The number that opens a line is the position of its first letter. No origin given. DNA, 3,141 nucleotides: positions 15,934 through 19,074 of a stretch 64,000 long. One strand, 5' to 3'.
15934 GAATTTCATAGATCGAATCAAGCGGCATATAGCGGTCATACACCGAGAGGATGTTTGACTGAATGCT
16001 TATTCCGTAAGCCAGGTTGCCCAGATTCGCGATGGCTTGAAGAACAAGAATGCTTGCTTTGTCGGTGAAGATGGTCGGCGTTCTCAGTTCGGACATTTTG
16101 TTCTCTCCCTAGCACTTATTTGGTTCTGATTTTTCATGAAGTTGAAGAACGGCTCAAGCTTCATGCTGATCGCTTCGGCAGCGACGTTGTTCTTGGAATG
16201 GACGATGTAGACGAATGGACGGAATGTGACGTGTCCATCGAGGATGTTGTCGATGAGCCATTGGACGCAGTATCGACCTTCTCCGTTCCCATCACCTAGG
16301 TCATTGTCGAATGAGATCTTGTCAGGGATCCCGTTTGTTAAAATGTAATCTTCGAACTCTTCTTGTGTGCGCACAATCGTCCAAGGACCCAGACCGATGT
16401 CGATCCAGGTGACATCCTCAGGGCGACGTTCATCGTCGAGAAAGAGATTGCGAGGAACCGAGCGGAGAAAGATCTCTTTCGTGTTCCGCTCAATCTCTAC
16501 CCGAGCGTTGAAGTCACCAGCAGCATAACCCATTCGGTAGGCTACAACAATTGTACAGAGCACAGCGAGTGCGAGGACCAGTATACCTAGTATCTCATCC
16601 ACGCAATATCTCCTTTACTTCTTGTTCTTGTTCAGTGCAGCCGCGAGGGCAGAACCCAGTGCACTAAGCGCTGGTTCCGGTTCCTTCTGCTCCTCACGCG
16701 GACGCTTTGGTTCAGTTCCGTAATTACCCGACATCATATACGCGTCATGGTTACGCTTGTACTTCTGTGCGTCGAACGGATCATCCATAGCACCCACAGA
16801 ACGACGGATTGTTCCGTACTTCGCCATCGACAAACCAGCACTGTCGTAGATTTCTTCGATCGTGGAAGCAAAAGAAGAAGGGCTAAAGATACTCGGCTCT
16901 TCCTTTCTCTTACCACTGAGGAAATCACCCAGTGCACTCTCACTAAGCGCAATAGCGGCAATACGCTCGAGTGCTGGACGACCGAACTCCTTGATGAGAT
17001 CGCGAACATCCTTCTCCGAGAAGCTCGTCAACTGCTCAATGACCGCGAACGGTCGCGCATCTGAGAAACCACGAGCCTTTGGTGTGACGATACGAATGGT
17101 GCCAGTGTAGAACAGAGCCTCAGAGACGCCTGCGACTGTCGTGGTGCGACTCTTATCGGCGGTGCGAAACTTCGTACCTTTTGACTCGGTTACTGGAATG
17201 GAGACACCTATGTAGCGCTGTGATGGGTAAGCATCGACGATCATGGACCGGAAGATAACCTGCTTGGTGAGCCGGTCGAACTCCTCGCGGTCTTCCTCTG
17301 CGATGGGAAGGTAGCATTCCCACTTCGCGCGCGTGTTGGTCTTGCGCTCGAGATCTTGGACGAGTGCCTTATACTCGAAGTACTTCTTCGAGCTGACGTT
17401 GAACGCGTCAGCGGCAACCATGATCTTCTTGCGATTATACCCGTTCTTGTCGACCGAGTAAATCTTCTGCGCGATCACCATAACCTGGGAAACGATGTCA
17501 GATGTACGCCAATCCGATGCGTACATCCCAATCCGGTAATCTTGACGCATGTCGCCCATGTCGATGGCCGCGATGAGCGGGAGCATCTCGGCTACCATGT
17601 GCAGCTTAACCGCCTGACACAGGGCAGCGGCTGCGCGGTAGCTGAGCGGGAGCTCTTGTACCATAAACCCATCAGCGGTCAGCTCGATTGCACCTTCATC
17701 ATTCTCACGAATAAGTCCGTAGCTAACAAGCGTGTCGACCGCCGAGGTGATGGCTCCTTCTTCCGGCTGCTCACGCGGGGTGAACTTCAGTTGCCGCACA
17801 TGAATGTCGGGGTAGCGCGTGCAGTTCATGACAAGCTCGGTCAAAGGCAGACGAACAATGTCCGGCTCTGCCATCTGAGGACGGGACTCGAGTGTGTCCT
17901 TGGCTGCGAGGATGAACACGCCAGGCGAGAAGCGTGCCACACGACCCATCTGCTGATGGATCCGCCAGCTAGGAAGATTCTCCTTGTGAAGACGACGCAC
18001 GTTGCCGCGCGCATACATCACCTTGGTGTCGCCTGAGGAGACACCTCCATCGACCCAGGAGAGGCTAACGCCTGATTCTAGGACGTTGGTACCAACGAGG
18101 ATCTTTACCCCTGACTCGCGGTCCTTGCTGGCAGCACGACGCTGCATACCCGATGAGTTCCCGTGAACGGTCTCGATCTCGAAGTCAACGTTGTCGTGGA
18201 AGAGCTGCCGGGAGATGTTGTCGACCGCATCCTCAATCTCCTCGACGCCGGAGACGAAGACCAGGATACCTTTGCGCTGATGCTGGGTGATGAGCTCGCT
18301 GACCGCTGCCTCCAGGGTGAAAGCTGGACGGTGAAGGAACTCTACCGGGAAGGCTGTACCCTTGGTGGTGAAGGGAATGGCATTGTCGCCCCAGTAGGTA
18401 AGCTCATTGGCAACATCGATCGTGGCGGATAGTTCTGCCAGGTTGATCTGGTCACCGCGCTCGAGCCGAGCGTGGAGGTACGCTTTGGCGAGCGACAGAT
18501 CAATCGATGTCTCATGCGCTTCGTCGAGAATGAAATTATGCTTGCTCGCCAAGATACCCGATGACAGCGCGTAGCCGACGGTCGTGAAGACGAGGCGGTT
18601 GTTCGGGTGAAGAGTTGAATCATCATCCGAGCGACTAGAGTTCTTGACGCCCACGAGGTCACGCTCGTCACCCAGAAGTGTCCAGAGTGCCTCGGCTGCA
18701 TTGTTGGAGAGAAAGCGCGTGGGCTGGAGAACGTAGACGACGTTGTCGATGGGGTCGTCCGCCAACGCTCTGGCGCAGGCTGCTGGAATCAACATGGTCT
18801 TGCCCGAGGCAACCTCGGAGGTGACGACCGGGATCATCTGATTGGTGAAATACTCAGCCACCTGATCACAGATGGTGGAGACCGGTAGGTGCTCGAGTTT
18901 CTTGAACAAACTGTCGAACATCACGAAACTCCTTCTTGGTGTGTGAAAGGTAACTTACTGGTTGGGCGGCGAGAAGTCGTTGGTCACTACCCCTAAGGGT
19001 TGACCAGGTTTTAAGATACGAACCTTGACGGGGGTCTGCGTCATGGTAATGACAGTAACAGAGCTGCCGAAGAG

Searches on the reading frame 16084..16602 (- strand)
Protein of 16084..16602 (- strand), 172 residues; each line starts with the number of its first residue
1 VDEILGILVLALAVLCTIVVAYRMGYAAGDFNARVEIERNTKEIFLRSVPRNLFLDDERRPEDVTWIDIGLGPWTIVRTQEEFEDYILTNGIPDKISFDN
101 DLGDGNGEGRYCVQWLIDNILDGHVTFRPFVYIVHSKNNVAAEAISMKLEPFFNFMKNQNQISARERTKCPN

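Call 41: search_protein_families(library=pfam, proteins=[window:16084-16602:-], max_evalue=0.01)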
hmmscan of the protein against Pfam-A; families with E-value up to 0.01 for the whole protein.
window:16084-16602:- (172 aa): 1 family
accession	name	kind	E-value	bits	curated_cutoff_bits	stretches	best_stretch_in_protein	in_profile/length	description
PF20274.4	cREC_REC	-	3.3e-18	66.6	27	1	52-149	2-86/88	Cyclic-phosphate processing Receiver domain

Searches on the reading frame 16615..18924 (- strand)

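Call 7: search_protein_families(library=phrogs, proteins=[window:16615-18924:-], max_evalue=0.001)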
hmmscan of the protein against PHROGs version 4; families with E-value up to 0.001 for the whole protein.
window:16615-18924:- (769 aa): 1 family
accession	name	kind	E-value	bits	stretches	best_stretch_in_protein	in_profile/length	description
phrog_16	-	DNA, RNA and nucleotide metabolism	2.3e-06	27.1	1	33-334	294-588/986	DNA helicase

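Call 41: search_protein_families(library=pfam, proteins=[window:16615-18924:-], max_evalue=0.01)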
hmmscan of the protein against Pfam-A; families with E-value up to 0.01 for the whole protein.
window:16615-18924:- (769 aa): 3 families
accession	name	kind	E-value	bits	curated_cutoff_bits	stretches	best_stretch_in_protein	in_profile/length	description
PF00270.35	DEAD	-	2.8e-08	34.1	26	1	33-170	18-161/167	DEAD/DEAH box helicase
PF00271.37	Helicase_C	-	1e-07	32.6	23.5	1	207-332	5-109/110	Helicase conserved C-terminal domain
PF04851.21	ResIII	-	0.0042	17.4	22.5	0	37-146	31-144/164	Type III restriction enzyme, res subunit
